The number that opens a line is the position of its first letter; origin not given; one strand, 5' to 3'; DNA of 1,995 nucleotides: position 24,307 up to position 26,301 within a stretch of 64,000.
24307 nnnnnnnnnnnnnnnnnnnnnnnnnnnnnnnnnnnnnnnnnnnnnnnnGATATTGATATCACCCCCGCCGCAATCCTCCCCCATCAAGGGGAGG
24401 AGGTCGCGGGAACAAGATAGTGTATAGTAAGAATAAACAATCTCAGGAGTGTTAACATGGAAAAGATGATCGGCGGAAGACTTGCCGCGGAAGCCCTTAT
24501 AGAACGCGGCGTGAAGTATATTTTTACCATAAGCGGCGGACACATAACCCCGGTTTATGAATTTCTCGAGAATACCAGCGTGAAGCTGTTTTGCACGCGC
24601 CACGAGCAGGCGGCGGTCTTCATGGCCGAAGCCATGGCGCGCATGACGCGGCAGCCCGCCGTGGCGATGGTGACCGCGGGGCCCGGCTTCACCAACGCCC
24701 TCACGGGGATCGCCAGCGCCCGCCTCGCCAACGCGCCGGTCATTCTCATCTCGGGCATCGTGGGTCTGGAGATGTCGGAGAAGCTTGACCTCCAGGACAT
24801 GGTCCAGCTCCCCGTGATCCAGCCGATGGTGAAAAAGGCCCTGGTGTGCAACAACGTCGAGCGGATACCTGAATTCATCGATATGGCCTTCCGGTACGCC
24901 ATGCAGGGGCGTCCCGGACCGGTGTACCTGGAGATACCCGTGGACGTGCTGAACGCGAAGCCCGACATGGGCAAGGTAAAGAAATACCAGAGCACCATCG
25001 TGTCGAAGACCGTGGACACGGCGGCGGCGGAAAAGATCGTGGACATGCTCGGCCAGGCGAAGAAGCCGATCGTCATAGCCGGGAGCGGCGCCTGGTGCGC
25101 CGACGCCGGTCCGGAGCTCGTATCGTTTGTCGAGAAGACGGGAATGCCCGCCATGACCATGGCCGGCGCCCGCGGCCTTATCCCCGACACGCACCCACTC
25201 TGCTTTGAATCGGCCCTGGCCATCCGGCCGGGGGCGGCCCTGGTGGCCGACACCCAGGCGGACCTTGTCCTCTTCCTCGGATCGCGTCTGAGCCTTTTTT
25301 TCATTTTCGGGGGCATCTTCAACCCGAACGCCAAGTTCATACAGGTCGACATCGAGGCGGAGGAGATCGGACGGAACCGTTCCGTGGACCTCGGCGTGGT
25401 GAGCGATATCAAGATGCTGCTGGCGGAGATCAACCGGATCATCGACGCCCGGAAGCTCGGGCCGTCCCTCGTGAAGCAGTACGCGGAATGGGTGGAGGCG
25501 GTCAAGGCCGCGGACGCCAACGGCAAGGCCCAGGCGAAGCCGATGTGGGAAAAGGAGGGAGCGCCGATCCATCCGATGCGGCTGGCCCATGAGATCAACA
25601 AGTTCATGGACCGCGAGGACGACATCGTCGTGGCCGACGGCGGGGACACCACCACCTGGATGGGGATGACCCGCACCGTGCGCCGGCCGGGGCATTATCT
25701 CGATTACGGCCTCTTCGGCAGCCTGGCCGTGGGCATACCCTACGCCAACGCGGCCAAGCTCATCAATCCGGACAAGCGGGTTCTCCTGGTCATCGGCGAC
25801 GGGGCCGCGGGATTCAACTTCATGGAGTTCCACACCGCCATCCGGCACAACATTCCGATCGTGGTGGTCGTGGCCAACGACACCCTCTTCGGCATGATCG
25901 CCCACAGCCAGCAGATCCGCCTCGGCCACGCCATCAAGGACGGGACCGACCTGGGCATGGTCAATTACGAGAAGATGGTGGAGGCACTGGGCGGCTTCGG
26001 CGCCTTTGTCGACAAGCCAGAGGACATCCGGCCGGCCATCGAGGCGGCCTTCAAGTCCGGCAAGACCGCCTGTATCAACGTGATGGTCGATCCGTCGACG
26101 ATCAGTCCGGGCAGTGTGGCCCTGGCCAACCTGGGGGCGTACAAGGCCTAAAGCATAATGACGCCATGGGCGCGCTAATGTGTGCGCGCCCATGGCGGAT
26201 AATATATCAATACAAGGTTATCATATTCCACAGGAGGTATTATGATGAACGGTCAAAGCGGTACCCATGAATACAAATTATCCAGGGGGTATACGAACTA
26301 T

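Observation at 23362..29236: Co-regulated SDR / HACL-like ThDP enzyme / MFS / SDR / TetR cluster next to xsc: candidate undescribed sulfonate feeder pathway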

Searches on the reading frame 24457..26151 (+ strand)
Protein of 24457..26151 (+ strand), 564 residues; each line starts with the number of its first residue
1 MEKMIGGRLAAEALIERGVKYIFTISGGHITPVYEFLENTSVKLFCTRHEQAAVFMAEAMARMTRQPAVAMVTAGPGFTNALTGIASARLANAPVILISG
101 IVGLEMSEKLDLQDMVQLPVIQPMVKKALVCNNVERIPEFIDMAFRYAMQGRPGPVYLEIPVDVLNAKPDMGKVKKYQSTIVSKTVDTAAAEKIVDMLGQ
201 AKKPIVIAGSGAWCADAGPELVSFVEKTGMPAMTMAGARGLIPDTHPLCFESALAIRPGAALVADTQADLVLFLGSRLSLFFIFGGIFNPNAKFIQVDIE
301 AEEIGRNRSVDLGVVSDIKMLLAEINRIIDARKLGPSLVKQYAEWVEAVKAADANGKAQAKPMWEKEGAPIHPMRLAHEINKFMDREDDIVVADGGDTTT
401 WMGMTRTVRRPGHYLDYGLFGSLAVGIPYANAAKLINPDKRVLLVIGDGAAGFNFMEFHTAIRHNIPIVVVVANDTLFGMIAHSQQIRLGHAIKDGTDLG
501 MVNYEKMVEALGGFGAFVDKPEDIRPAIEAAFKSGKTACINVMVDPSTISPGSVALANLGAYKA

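Call 3: search_protein_families(library=pfam, proteins=[window:24457-26151:+])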
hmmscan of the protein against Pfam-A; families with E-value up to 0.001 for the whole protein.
window:24457-26151:+ (564 aa): 3 families
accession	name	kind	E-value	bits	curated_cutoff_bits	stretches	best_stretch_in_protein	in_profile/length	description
PF00205.28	TPP_enzyme_M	-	4.8e-36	123.9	30.4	1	192-324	2-136/137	Thiamine pyrophosphate enzyme, central domain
PF02776.23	TPP_enzyme_N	-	4.4e-33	114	26.8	1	6-114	3-112/119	Thiamine pyrophosphate enzyme, N-terminal TPP binding domain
PF02775.26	TPP_enzyme_C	-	1e-32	113.4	21.9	1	394-542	1-151/151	Thiamine pyrophosphate enzyme, C-terminal TPP binding domain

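Call 4: search_protein_families(library=ncbifam, proteins=[window:24457-26151:+])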
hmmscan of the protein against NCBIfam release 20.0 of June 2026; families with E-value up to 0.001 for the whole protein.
window:24457-26151:+ (564 aa): 56 families (the best 25 are shown)
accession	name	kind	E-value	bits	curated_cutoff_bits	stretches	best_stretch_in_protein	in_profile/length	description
NF004516.0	PRK05858.1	equivalog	3.4e-119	398.8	587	1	3-554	10-545/548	acetolactate synthase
NF058623.1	HdaclCoAlyACT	equivalog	6.8e-100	335.4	600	1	9-552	15-548/575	2-hydroxyacyl-CoA lyase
NF006721.0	PRK09259.1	equivalog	3.3e-91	306.7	557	1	6-548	17-554/574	oxalyl-CoA decarboxylase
NF006187.0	PRK08322.1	equivalog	1.6e-90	304.1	509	1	9-547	7-531/548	acetolactate synthase large subunit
NF004919.0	PRK06276.1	equivalog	2.6e-90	303.4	866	1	4-549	1-543/582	acetolactate synthase large subunit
NF006052.0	PRK08199.1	subfamily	9.1e-90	301.5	539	1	3-552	7-545/559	thiamine pyrophosphate protein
TIGR00118.1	acolac_lg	equivalog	2.5e-89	300.3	538.35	1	5-548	2-539/557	biosynthetic-type acetolactate synthase large subunit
TIGR03254.1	oxalate_oxc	equivalog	5.7e-85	286.1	739.4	1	6-549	5-542/554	oxalyl-CoA decarboxylase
NF004710.0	PRK06048.1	equivalog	1e-83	281.7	976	1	2-547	6-540/561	acetolactate synthase large subunit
NF006122.0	PRK08266.1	subfamily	4.8e-81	272.9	571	1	1-550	1-531/543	hypothetical protein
NF006319.0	PRK08527.1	equivalog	5.2e-79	266.2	905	1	1-545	1-539/565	acetolactate synthase large subunit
NF006524.0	PRK08978.1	equivalog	1.9e-78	264.1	738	1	5-546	2-526/548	acetolactate synthase 2 catalytic subunit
NF006378.0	PRK08617.1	equivalog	2.9e-78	263.6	510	1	3-545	7-539/556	acetolactate synthase AlsS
NF006016.1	PRK08155.1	equivalog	6.7e-77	259.2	870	1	3-546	2-534/554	acetolactate synthase large subunit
NF004772.0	PRK06112.1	subfamily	2.9e-76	257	673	1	7-551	17-566/578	acetolactate synthase catalytic subunit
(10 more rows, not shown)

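Call 9: find_homologous_proteins(query=window:24457-26151:+)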
Query window:24457-26151:+ (564 aa): 2769 proteins with E <= 0.001 among 8000 candidates; the best 120 are listed.
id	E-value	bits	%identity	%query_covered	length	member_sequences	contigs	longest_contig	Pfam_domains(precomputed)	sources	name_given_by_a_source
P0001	0.0e+0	1258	100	100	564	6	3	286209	PF02775.27,PF02776.24,PF00205.29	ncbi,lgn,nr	ncbi:MAG: thiamine pyrophosphate-binding protein [Spirochaetes bacterium]|nr:thiamine pyrophosphate-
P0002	0.0e+0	1126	89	100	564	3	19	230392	PF02775.27,PF02776.24,PF00205.29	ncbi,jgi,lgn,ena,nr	ncbi:MAG TPA: thiamine pyrophosphate-binding protein [Spirochaetota bacterium]|nr:thiamine pyrophosp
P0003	0.0e+0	1099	86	100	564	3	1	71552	PF02775.27,PF02776.24,PF00205.29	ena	-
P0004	0.0e+0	1089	85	100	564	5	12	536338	PF02775.27,PF02776.24,PF00205.29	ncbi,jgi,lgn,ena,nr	ncbi:MAG TPA: thiamine pyrophosphate-binding protein [Spirochaetota bacterium]|nr:thiamine pyrophosp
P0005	0.0e+0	1081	84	100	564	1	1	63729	PF02775.27,PF02776.24,PF00205.29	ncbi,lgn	-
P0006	0.0e+0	1076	84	100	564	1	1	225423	PF02775.27,PF02776.24,PF00205.29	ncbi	-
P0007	0.0e+0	1071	84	100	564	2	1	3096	PF02775.27,PF02776.24,PF00205.29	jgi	jgi:acetolactate synthase I/II/III large subunit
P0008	0.0e+0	1056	82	100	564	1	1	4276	PF02775.27,PF02776.24,PF00205.29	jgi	jgi:acetolactate synthase I/II/III large subunit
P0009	0.0e+0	1056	82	100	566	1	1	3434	PF02775.27,PF02776.24,PF00205.29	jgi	jgi:acetolactate synthase I/II/III large subunit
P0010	0.0e+0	1053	81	100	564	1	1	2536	PF02775.27,PF02776.24,PF00205.29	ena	-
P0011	0.0e+0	1050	82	100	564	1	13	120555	PF02775.27,PF02776.24,PF00205.29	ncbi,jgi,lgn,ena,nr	ncbi:MAG TPA: thiamine pyrophosphate-binding protein [Spirochaetota bacterium]|nr:thiamine pyrophosp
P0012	0.0e+0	1048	81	100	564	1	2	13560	PF02775.27,PF02776.24,PF00205.29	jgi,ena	-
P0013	0.0e+0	1047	81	100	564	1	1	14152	PF02775.27,PF02776.24,PF00205.29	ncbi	-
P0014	0.0e+0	1046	81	100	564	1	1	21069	PF02775.27,PF02776.24,PF00205.29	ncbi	-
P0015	0.0e+0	1038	80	100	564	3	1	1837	PF02775.27,PF02776.24,PF00205.29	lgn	-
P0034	7.7e-286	967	76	100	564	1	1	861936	PF02775.27,PF02776.24,PF00205.29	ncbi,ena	-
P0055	1.0e-267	907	71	100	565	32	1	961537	PF02775.27,PF02776.24,PF00205.29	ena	-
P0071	1.2e-265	900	70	100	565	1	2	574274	PF02775.27,PF02776.24,PF00205.29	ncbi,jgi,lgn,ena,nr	ncbi:MAG: acetolactate synthase [Deltaproteobacteria bacterium HGW-Deltaproteobacteria-13]|jgi:aceto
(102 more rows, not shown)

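Call 10: search_solved_structures(query=window:24457-26151:+, max_evalue=1e-30)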
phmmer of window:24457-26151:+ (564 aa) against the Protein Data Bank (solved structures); distinct sequences matched with E-value up to 1e-30: 80 (the best 60 are shown).
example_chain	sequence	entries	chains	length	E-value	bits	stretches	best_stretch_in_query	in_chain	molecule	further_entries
8vzc_A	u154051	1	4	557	5.2e-76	259.6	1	3-544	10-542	Oxalyl-CoA decarboxylase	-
8vzf_A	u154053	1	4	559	5.3e-76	259.6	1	3-544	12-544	2-Hydroxyacyl-CoA Lyase/Synthase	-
8vza_A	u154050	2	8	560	5.3e-76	259.6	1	3-544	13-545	2-Hydroxyacyl-CoA lyase/Synthase | Oxalyl-CoA decarboxylase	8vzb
8vzj_A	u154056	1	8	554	1.3e-74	255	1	3-547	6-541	Oxalyl-CoA decarboxylase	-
8vzd_A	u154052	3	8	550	2.6e-72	247.5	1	4-545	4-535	2-Hydroxyacyl-CoA Lyase/Synthase TbHACS | Oxalyl-CoA decarboxylase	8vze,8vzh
6xn8_A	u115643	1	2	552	1.5e-71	244.9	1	5-546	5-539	2-hydroxyacyl-CoA lyase 1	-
7pt3_A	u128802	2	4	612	2.3e-70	241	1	8-553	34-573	2-hydroxyacyl-CoA lyase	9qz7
9qz5_A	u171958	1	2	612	3.1e-70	240.6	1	8-553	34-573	2-hydroxyacyl-CoA lyase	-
7pt2_A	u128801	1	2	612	4e-70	240.2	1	8-553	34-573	2-hydroxyacyl-CoA lyase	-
7pt1_A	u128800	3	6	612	4.3e-70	240.1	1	8-553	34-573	2-hydroxyacyl-CoA lyase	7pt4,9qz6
9qz4_A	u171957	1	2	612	4.4e-70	240.1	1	8-553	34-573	2-hydroxyacyl-CoA lyase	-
8vzk_A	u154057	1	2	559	7.5e-70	239.3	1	6-547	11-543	Oxalyl-CoA decarboxylase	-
3iae_A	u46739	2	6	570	2e-67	231.3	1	3-558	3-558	Benzaldehyde lyase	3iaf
2ag0_A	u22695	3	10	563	2.2e-67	231.2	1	3-557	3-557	benzaldehyde lyase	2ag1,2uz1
3d7k_A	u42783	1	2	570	2.3e-67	231.1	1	3-558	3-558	Benzaldehyde lyase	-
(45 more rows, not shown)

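Call 11: find_encoding_contigs(protein=P0055, flank=10000, max_places=3)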
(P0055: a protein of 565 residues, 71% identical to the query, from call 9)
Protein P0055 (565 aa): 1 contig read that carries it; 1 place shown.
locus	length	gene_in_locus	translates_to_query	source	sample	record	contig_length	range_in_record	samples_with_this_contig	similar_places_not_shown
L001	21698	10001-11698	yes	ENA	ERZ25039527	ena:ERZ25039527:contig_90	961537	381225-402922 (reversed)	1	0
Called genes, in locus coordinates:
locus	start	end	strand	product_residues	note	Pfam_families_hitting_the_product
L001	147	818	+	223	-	-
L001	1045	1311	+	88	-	-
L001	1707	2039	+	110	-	-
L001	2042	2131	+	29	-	-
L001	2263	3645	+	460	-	PF12797:Fer4_2 (faint), PF13237:Fer4_10 (faint), PF13183:Fer4_8, PF13534:Fer4_17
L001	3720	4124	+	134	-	-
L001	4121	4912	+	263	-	PF13247:Fer4_11, PF12838:Fer4_7 (weak), PF13187:Fer4_9 (weak), PF00037:Fer4 (weak), PF12837:Fer4_6 (weak), PF12838:Fer4_7 (weak), PF13187:Fer4_9 (weak), PF13247:Fer4_11 (weak), +2 more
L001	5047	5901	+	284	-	PF03916:NrfD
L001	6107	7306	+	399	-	PF00871:Acetate_kinase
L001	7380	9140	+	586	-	PF02776:TPP_enzyme_N, PF00205:TPP_enzyme_M, PF02775:TPP_enzyme_C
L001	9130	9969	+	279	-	PF00106:adh_short, PF23441:SDR (weak), PF13561:adh_short_C2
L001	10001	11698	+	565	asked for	PF02776:TPP_enzyme_N, PF00205:TPP_enzyme_M, PF02775:TPP_enzyme_C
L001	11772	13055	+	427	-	PF00083:Sugar_tr, PF03137:OATP (faint), PF07690:MFS_1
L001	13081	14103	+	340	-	PF08240:ADH_N, PF00107:ADH_zinc_N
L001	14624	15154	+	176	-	PF00440:TetR_N, PF13305:TetR_C_33 (weak)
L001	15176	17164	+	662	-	PF00912:Transgly, PF00905:Transpeptidase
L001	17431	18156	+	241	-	PF12773:DZR, PF13240:Zn_Ribbon_1 (weak), PF00211:Guanylate_cyc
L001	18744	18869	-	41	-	-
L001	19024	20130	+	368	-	-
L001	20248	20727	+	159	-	PF13191:AAA_16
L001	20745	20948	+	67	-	-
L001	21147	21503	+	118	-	-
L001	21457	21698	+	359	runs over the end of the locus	PF13424:TPR_12 (faint), PF13374:TPR_10 (faint), PF17874:TPR_MalT (faint)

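Call 17: find_encoding_contigs(protein=P0034, flank=10000, max_places=2)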
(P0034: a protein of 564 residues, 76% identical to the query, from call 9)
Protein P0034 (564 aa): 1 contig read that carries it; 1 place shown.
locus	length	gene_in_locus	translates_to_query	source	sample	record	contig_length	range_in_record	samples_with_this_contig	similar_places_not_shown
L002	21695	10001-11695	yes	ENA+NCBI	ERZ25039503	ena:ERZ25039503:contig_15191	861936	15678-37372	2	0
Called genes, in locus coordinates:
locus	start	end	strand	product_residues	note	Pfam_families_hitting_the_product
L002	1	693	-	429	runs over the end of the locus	PF00563:EAL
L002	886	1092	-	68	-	-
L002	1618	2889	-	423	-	PF01381:HTH_3, PF13560:HTH_31, PF07883:Cupin_2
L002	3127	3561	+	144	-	PF00692:dUTPase, PF22769:DCD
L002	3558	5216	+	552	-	PF00753:Lactamase_B, PF12706:Lactamase_B_2, PF22505:RNase_J_b_CASP, PF07521:RMMBL, PF17770:RNase_J_C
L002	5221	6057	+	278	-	PF02673:BacA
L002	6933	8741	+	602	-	PF17854:FtsK_alpha, PF01580:FtsK_SpoIIIE, PF01935:DUF87 (weak), PF09397:FtsK_gamma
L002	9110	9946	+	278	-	PF00106:adh_short, PF08659:KR (weak), PF13561:adh_short_C2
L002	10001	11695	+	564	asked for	PF02776:TPP_enzyme_N, PF00205:TPP_enzyme_M, PF02775:TPP_enzyme_C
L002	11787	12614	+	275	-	PF00106:adh_short, PF08659:KR, PF13561:adh_short_C2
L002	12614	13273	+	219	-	PF00440:TetR_N, PF13305:TetR_C_33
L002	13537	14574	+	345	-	PF00478:IMPDH, PF03060:NMO, PF01070:FMN_dh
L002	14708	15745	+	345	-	PF00478:IMPDH, PF03060:NMO, PF01070:FMN_dh, PF03060:NMO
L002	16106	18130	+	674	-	PF00724:Oxidored_FMN, PF01266:DAO (faint), PF00070:Pyr_redox (faint), PF00890:FAD_binding_2 (weak), PF03486:HI0933_like (weak), PF07992:Pyr_redox_2, PF12831:FAD_oxidored, PF13450:NAD_binding_8 (weak), +2 more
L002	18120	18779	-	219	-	PF09365:DUF2461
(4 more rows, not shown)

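Call 18: find_encoding_contigs(protein=P0071, flank=10000, max_places=2)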
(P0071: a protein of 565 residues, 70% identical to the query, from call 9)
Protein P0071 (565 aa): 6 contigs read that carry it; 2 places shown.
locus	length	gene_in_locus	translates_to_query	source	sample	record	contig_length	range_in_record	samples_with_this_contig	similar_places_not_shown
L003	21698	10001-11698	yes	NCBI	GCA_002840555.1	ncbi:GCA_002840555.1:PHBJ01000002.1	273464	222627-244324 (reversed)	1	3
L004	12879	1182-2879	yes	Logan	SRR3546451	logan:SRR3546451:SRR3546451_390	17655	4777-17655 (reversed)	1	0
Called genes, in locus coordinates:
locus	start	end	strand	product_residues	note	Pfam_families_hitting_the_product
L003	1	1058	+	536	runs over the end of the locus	PF13187:Fer4_9 (faint), PF00037:Fer4 (faint), PF13237:Fer4_10 (faint), PF13183:Fer4_8, PF13484:Fer4_16 (faint), PF02754:CCG (weak)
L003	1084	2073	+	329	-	PF02665:Nitrate_red_gam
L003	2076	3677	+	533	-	PF13183:Fer4_8, PF13534:Fer4_17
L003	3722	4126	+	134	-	-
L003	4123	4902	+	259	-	PF25160:LdpA_Fe-S-bd (faint), PF13237:Fer4_10 (faint), PF13247:Fer4_11, PF00037:Fer4 (weak), PF12837:Fer4_6 (weak), PF12838:Fer4_7 (weak), PF13187:Fer4_9 (weak), PF13247:Fer4_11 (weak)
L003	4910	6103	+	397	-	PF03916:NrfD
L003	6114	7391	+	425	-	PF00871:Acetate_kinase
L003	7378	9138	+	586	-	PF02776:TPP_enzyme_N, PF00205:TPP_enzyme_M, PF02775:TPP_enzyme_C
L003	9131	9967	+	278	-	PF00106:adh_short, PF23441:SDR, PF13561:adh_short_C2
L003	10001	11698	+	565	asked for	PF02776:TPP_enzyme_N, PF00205:TPP_enzyme_M, PF02775:TPP_enzyme_C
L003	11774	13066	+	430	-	PF00083:Sugar_tr (weak), PF03137:OATP (faint), PF07690:MFS_1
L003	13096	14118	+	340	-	PF08240:ADH_N, PF00107:ADH_zinc_N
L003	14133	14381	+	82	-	-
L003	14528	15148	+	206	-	PF00440:TetR_N, PF13305:TetR_C_33 (weak)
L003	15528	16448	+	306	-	PF20330:DUF6625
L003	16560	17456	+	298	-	PF01501:Glyco_transf_8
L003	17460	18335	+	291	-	PF01501:Glyco_transf_8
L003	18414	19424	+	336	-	-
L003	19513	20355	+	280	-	PF08241:Methyltransf_11, PF13489:Methyltransf_23 (faint), PF13649:Methyltransf_25 (weak)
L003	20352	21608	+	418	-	PF13439:Glyco_transf_4 (weak), PF20706:GT4-conflict, PF00534:Glycos_transf_1, PF13692:Glyco_trans_1_4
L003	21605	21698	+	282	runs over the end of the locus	PF00535:Glycos_transf_2, PF10111:Glyco_tranf_2_2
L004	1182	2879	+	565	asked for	PF02776:TPP_enzyme_N, PF00205:TPP_enzyme_M, PF02775:TPP_enzyme_C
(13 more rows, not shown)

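Call 23: find_related_loci(query=A1, collection=genome_contigs, flank=10000)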
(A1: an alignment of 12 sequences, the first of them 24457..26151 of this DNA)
Query A1 (564 aa) in genome_contigs; peptide patterns used: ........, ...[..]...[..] (x = any residue, [..] = any of these).
309 stretches matched a pattern; 242 encode a relative of the query (tblastn E <= 1e-3); the best 80 are kept; 80 distinct loci.
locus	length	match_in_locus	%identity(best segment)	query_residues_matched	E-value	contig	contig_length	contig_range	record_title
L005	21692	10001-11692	92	1-564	0e+0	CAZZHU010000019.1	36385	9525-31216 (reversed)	MAG TPA_asm: uncultured Leptospirales bacterium isolate SRP192927_co6_673 genome assembly, contig: NODE_1946_length_3638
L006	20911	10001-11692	89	1-564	0e+0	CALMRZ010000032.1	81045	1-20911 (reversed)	MAG TPA_asm: uncultured Spirochaetes bacterium isolate SRR5007357_bin.202_CONCOCT_v1.1_MAG genome assembly, contig: ERZ7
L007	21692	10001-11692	84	1-564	0e+0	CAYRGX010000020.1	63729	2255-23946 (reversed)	MAG TPA_asm: uncultured Leptospirales bacterium isolate SRP192927_co7_99 genome assembly, contig: NODE_571_length_63729_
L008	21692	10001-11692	84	1-564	0e+0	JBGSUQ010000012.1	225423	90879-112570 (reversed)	MAG: Spirochaetota bacterium isolate JTS-AC436 k141_229145, whole genome shotgun sequence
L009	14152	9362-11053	81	1-564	0e+0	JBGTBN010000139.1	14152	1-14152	MAG: Spirochaetota bacterium isolate JTS-AC98 k141_2280500, whole genome shotgun sequence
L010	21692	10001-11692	77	1-564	0e+0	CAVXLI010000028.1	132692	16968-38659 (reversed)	MAG: uncultured delta proteobacterium isolate MFD00709.bin.2.75 genome assembly, contig: contig_7135, whole genome shotg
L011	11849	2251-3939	79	1-563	0e+0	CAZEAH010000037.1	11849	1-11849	MAG TPA_asm: uncultured Leptospirales bacterium isolate binchicken_co58_57 genome assembly, contig: NODE_4265_length_118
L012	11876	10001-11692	76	1-564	0e+0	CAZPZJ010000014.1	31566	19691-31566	MAG TPA_asm: uncultured Leptospiraceae bacterium isolate binchicken_co190_123 genome assembly, contig: NODE_2780_length_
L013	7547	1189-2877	78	1-563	0e+0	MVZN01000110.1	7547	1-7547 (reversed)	MAG: Spirochaetes bacterium ADurb.BinA120 BWY96_contig000110, whole genome shotgun sequence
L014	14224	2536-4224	78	1-563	0e+0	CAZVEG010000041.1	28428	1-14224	MAG TPA_asm: uncultured Leptospirales bacterium isolate binchicken_co269_219 genome assembly, contig: NODE_1411_length_2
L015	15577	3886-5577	76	1-564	0e+0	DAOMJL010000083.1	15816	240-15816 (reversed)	MAG TPA_asm: Spirochaetota bacterium isolate AMR_MDS_4899 NODE_3658_length_15816_cov_11.479094, whole genome shotgun seq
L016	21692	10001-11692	77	1-564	0e+0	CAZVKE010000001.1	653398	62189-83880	MAG TPA_asm: uncultured Leptospiraceae bacterium isolate SRP216815_co1_157 genome assembly, contig: NODE_3_length_653398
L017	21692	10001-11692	76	1-564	0e+0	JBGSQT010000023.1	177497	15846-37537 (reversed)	MAG: Spirochaetota bacterium isolate JTS-AC34 k141_739125, whole genome shotgun sequence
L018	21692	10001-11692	76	1-564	0e+0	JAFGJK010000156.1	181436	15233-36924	MAG: Spirochaetes bacterium isolate Zod_Metabat.271 k87_14744441, whole genome shotgun sequence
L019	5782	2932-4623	76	1-564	0e+0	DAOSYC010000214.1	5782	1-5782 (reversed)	MAG TPA_asm: Spirochaetota bacterium isolate AMR_MDS_2095 NODE_9205_length_5782_cov_7.281823, whole genome shotgun seque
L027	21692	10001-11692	72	1-564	0e+0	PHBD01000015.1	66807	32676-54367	MAG: Deltaproteobacteria bacterium HGW-Deltaproteobacteria-19 bjp_ig2102_scaffold_351, whole genome shotgun sequence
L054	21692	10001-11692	70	1-564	0e+0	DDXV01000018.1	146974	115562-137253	MAG TPA_asm: Syntrophaceae bacterium UBA2251 UBA2251_contig_1768, whole genome shotgun sequence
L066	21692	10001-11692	82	1-564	0e+0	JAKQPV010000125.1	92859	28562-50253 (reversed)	MAG: Spirochaetota bacterium isolate USMO_maxbin.118 k141_704446, whole genome shotgun sequence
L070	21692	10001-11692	67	1-564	0e+0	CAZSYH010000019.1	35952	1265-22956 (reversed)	MAG TPA_asm: uncultured Syntrophaceae bacterium isolate SRP178699_co1_570 genome assembly, contig: NODE_1150_length_3595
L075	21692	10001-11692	67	1-564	0e+0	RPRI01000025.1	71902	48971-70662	MAG: Desulfobacteraceae bacterium isolate metabat2.783 metabat2.783_Contig_985044, whole genome shotgun sequence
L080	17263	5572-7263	69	1-564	0e+0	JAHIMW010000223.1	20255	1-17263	MAG: Proteobacteria bacterium isolate KR13_N2.mb.84 KR13_N2.mb.84_k141_420303, whole genome shotgun sequence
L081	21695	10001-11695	67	1-564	0e+0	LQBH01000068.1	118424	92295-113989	MAG: delta proteobacterium MLS_D scaffold_7, whole genome shotgun sequence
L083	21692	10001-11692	68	1-564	0e+0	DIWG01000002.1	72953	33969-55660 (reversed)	MAG TPA_asm: Syntrophaceae bacterium UBA6112 UBA6112_contig_4308, whole genome shotgun sequence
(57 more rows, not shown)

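Call 28: search_protein_families(library=pfam, proteins=[L003:13096-14118:+, L003:14133-14381:+])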
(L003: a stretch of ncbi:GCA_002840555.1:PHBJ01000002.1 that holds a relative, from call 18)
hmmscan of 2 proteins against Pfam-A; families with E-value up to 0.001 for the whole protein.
L003:13096-14118:+ (340 aa): 3 families
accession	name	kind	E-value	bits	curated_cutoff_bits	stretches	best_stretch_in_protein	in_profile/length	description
PF08240.17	ADH_N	-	2.5e-25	89.2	23.5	1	24-131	2-103/104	Alcohol dehydrogenase GroES-like domain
PF00107.32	ADH_zinc_N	-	6.4e-18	65.4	31.8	1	169-297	1-128/129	Zinc-binding dehydrogenase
PF13602.12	ADH_zinc_N_2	-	3.9e-05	25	27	1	203-320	2-120/134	Zinc-binding dehydrogenase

L003:14133-14381:+ (82 aa): 0 families
